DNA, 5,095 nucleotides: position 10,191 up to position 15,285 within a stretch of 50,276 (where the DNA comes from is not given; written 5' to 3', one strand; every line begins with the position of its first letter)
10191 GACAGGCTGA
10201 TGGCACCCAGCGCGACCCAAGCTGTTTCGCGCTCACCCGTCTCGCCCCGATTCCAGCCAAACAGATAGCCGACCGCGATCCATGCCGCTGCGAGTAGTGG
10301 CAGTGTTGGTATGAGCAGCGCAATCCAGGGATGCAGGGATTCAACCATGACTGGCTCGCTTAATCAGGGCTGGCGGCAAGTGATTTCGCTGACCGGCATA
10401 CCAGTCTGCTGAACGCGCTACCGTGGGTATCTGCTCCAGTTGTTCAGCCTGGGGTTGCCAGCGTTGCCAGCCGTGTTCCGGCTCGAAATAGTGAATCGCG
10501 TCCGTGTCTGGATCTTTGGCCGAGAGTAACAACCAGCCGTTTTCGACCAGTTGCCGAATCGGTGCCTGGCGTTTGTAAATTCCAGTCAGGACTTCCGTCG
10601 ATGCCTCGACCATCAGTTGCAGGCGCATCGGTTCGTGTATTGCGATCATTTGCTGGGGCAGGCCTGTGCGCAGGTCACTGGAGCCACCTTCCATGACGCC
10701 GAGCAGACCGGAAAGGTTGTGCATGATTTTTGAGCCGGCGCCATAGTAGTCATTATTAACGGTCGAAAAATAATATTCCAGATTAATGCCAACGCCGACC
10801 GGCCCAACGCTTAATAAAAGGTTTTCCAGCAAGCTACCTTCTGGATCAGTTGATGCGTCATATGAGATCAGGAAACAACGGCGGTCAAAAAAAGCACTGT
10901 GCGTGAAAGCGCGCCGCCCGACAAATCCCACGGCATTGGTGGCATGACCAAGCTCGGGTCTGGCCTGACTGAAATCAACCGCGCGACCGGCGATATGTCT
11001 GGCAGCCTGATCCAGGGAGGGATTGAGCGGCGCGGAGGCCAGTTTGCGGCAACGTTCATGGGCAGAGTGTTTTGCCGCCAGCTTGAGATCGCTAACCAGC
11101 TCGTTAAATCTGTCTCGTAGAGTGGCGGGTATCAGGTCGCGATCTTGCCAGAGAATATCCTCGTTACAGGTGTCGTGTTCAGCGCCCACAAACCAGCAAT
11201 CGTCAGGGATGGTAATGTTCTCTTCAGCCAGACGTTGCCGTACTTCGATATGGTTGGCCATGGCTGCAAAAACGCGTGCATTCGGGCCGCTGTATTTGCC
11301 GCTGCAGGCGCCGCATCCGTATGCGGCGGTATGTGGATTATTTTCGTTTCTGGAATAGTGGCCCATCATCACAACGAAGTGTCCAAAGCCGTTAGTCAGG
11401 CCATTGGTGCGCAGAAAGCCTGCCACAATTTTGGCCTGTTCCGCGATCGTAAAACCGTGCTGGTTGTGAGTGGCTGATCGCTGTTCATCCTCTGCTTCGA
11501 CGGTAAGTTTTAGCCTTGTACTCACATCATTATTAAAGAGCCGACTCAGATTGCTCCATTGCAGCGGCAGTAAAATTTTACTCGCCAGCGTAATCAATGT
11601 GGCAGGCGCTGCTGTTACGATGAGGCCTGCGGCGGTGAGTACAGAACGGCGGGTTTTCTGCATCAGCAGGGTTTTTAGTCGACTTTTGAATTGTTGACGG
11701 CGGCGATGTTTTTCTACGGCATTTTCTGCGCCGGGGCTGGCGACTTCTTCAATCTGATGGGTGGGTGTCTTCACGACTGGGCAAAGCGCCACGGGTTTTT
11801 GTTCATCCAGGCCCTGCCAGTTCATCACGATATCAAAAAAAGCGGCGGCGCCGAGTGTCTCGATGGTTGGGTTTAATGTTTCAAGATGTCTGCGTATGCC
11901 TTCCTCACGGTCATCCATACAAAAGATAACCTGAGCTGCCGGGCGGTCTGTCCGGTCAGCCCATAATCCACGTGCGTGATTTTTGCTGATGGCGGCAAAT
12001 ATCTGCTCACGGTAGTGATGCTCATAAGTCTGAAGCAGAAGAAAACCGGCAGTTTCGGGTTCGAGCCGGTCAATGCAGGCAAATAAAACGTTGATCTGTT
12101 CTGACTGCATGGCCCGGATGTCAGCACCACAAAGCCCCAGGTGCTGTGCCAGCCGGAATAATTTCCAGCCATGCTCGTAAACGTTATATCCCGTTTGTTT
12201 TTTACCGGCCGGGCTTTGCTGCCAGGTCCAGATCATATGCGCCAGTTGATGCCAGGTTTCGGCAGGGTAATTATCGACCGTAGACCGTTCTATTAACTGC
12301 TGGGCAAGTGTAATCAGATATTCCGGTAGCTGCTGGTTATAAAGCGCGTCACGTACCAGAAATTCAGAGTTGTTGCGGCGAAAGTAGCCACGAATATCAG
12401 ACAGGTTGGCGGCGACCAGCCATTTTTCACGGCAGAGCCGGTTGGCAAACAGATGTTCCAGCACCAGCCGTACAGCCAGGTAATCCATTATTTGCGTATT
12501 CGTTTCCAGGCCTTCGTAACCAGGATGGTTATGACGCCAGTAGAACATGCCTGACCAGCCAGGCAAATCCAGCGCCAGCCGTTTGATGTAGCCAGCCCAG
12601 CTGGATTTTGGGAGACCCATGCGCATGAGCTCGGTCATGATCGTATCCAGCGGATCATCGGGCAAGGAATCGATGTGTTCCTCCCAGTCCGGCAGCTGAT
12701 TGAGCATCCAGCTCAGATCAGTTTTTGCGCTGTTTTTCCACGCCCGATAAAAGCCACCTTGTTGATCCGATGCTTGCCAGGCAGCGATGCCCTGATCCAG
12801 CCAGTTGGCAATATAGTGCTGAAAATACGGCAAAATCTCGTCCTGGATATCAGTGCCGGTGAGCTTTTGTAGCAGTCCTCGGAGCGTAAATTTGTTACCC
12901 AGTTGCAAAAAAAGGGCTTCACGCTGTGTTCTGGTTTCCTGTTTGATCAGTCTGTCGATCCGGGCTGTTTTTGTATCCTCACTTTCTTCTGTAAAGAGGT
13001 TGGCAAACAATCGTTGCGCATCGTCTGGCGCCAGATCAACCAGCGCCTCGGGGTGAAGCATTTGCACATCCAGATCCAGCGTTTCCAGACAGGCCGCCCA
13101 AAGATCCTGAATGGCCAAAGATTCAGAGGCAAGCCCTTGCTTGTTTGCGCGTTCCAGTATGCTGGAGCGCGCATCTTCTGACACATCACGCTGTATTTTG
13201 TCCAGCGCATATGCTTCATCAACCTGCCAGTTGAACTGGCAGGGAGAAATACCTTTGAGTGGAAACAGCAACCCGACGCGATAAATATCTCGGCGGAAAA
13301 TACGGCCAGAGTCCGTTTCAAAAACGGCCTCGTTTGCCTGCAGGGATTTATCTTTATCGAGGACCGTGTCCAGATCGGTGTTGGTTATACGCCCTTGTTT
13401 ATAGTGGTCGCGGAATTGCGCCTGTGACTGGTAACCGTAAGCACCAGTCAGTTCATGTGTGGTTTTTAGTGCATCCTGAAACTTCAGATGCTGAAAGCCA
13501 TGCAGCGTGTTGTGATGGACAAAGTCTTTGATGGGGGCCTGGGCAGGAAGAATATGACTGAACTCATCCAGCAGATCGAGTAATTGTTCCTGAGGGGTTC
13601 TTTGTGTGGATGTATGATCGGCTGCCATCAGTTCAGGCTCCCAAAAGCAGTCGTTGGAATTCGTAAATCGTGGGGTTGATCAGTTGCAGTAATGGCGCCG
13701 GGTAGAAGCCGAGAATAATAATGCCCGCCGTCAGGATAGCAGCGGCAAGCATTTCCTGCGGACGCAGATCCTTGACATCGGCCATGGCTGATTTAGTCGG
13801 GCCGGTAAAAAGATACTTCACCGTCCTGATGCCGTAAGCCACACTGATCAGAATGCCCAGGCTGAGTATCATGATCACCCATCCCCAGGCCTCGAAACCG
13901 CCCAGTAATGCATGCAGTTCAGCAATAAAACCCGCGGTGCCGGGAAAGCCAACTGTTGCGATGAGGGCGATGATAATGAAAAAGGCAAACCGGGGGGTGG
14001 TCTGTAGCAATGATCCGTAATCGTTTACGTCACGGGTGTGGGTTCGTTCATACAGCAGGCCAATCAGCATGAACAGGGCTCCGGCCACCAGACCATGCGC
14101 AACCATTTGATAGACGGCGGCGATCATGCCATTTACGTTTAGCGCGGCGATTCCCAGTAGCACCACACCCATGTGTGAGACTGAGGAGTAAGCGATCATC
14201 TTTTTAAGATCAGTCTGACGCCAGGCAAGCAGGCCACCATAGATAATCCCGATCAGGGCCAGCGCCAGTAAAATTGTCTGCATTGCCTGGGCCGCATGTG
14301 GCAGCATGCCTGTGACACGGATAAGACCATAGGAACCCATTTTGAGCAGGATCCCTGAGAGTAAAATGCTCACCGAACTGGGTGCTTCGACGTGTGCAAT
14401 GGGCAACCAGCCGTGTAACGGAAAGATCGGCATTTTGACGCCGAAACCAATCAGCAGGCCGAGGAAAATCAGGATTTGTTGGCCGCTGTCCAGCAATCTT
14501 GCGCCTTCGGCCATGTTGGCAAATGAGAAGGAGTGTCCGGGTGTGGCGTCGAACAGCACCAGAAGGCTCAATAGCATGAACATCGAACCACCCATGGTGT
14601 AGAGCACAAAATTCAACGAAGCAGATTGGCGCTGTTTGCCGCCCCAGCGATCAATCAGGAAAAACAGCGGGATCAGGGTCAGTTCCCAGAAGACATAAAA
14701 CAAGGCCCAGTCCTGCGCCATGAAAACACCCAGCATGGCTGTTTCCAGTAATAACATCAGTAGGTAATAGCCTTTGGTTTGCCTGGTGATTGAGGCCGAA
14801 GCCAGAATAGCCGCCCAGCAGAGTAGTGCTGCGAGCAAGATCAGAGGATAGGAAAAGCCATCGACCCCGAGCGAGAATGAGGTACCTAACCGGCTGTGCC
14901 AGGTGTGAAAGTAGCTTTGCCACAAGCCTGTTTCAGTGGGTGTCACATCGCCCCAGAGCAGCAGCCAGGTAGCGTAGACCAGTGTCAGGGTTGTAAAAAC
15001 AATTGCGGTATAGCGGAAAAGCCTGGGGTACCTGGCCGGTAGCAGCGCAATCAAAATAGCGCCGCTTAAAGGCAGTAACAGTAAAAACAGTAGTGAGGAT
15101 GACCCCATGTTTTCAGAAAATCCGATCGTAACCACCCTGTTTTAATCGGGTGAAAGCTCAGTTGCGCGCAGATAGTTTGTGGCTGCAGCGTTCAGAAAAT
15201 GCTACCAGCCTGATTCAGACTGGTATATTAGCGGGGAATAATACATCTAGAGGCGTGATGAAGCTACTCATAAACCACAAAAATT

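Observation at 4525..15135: Expanded DAB-type inorganic-carbon module: DabA embedded in four antiporter-like subunits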

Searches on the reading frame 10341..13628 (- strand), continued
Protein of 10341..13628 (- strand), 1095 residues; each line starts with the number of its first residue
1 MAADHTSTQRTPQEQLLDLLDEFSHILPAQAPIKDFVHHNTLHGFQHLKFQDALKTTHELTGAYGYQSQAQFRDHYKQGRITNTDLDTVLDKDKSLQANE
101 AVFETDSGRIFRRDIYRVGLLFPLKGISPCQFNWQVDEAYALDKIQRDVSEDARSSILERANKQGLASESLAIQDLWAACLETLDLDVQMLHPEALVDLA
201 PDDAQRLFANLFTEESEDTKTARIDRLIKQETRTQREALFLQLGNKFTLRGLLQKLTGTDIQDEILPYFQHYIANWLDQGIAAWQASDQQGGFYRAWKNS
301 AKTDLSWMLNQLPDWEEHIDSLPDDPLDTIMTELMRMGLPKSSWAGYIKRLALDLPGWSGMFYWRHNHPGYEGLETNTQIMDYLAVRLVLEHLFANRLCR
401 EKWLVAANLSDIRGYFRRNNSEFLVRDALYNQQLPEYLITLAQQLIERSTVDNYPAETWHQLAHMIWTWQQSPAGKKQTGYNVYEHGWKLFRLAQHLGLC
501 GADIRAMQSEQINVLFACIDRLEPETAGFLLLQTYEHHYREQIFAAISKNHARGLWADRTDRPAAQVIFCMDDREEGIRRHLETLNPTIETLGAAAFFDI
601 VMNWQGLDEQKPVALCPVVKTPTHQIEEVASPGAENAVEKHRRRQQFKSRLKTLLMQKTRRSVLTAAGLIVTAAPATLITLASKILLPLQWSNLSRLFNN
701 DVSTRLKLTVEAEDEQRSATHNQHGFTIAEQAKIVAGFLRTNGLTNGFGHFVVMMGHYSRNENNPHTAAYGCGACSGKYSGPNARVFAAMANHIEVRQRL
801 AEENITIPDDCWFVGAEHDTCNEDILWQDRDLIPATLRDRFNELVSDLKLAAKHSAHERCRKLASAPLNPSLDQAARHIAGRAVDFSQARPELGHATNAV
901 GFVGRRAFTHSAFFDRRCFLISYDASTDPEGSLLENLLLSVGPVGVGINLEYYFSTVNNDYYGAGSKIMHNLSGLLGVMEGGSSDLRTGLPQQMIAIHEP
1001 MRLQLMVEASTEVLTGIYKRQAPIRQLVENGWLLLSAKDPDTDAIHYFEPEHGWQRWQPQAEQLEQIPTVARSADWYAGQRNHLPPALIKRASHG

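Call 28: search_solved_structures(query=window:10341-13628:-, max_evalue=0.001, show_alignments=1)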
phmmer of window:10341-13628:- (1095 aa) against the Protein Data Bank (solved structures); distinct sequences matched with E-value up to 0.001: 1.
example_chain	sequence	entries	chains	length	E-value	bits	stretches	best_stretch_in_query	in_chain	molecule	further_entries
9rd0_A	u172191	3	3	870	5.4e-69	236.5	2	529-1065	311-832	Probable inorganic carbon transporter subunit DabA2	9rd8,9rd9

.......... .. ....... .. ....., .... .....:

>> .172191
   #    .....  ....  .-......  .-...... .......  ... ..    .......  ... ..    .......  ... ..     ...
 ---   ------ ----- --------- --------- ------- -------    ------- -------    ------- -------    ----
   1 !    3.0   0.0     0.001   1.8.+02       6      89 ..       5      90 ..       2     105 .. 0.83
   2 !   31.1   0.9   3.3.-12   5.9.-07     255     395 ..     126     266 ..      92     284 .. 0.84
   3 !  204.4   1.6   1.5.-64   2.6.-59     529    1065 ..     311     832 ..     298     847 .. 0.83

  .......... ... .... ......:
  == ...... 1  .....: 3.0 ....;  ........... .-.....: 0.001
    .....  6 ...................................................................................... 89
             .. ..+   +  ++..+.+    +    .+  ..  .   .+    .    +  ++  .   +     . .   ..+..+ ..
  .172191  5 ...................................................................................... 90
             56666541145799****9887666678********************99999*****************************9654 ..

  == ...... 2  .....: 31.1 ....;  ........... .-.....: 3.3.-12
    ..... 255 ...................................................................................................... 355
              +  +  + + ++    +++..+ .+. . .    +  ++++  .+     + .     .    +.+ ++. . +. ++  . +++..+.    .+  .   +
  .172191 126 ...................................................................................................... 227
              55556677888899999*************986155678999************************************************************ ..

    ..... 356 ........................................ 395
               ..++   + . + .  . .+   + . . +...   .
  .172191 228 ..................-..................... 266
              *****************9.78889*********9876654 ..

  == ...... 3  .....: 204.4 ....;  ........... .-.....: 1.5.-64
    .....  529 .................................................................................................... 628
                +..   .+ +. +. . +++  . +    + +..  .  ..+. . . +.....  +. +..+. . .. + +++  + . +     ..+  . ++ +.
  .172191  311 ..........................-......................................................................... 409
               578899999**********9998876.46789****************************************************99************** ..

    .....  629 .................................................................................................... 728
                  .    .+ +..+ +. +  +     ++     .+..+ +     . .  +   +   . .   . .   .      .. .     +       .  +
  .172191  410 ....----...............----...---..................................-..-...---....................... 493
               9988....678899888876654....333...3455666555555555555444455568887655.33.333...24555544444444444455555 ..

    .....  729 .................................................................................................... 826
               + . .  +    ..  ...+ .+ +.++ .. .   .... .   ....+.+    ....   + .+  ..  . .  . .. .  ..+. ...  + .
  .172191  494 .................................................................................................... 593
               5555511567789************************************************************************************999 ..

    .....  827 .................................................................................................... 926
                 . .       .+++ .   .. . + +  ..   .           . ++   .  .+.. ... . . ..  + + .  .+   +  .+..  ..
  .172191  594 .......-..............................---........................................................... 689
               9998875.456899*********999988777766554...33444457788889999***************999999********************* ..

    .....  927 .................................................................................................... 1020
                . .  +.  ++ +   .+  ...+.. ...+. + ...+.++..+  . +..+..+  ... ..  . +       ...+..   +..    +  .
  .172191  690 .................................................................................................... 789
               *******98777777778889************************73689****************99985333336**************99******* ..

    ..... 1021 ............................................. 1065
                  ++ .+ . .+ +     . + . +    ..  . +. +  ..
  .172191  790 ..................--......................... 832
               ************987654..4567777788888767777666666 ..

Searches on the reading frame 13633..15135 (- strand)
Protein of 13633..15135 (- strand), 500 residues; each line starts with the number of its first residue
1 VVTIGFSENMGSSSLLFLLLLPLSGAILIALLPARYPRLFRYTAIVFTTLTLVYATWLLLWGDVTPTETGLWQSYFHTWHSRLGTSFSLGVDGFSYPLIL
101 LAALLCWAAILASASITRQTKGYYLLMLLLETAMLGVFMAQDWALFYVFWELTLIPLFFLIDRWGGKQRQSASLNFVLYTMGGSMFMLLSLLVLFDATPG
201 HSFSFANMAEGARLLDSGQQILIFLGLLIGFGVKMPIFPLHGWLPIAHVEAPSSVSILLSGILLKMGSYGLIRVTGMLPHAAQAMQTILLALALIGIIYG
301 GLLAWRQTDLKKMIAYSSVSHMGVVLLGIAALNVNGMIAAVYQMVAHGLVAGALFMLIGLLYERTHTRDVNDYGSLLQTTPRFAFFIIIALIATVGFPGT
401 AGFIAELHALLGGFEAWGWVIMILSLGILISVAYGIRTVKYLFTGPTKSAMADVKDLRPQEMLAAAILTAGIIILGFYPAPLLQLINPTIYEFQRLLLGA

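Call 3: search_protein_families(library=pfam, proteins=[window:13633-15135:-], max_evalue=0.01)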
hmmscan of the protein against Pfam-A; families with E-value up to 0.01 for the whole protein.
window:13633-15135:- (500 aa): 2 families
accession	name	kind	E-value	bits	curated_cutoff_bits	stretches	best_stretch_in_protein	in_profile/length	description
PF00361.26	Proton_antipo_M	-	8.4e-75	252.1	21.5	1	140-430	1-293/294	NADH:quinone oxidoreductase/Mrp antiporter, TM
PF01059.23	Oxidored_q5_N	-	0.0032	18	22.7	1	47-132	6-104/110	NADH-ubiquinone oxidoreductase chain 4, amino terminus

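Call 4: search_protein_families(library=ncbifam, proteins=[window:13633-15135:-], max_evalue=0.01)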
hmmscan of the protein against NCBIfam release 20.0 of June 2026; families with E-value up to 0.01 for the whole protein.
window:13633-15135:- (500 aa): 74 families (the best 25 are shown)
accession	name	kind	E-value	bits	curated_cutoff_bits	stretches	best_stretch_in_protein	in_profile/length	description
TIGR01972.1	NDH_I_M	subfamily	1.6e-144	482.2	263.8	1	17-493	3-482/486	NADH-quinone oxidoreductase subunit M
NF004500.0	PRK05846.1-4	equivalog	8.4e-117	391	550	1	15-491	7-500/525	NADH-quinone oxidoreductase subunit M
NF004499.0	PRK05846.1-3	equivalog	1.4e-116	390.2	585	1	17-490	9-481/502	NADH-quinone oxidoreductase subunit M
NF009212.0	PRK12561.1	subfamily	7.7e-113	378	645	1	15-488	9-490/531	NAD(P)H-quinone oxidoreductase subunit 4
NF004501.0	PRK05846.1-5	subfamily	9.1e-110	367.7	598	1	16-492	8-482/492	NADH-quinone oxidoreductase subunit M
NF004505.0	PRK05846.2-5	equivalog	1.8e-108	363.5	700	1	17-490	7-478/508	NADH-quinone oxidoreductase subunit M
NF005060.0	PRK06473.1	equivalog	1.4e-100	337.4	747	1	16-490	3-478/500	NADH-quinone oxidoreductase subunit M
NF002713.0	PRK02546.1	subfamily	6.5e-96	321.9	827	1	17-493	13-498/533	NAD(P)H-quinone oxidoreductase subunit 4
NF004498.0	PRK05846.1-1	equivalog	3.1e-95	319.9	614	1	15-496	3-499/509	NADH-quinone oxidoreductase subunit M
NF005611.0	PRK07363.1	equivalog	2.7e-90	303.3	764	1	15-492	2-480/501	NADH-quinone oxidoreductase subunit M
NF004506.0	PRK05846.2-6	equivalog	6.2e-90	302.8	789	1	41-487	38-483/493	NADH-quinone oxidoreductase subunit M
NF004504.0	PRK05846.2-3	equivalog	4.1e-82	276.8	785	1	19-485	16-485/499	NADH-quinone oxidoreductase subunit M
NF004502.0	PRK05846.2-1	equivalog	2.8e-80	270.5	791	1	81-482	80-486/500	NADH-quinone oxidoreductase subunit M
NF004503.0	PRK05846.2-2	subfamily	6.9e-75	253.1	720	1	17-486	4-482/490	NADH-quinone oxidoreductase subunit M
NF006419.0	PRK08668.1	equivalog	3.3e-60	204.5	617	1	14-488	3-476/613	NADH dehydrogenase subunit M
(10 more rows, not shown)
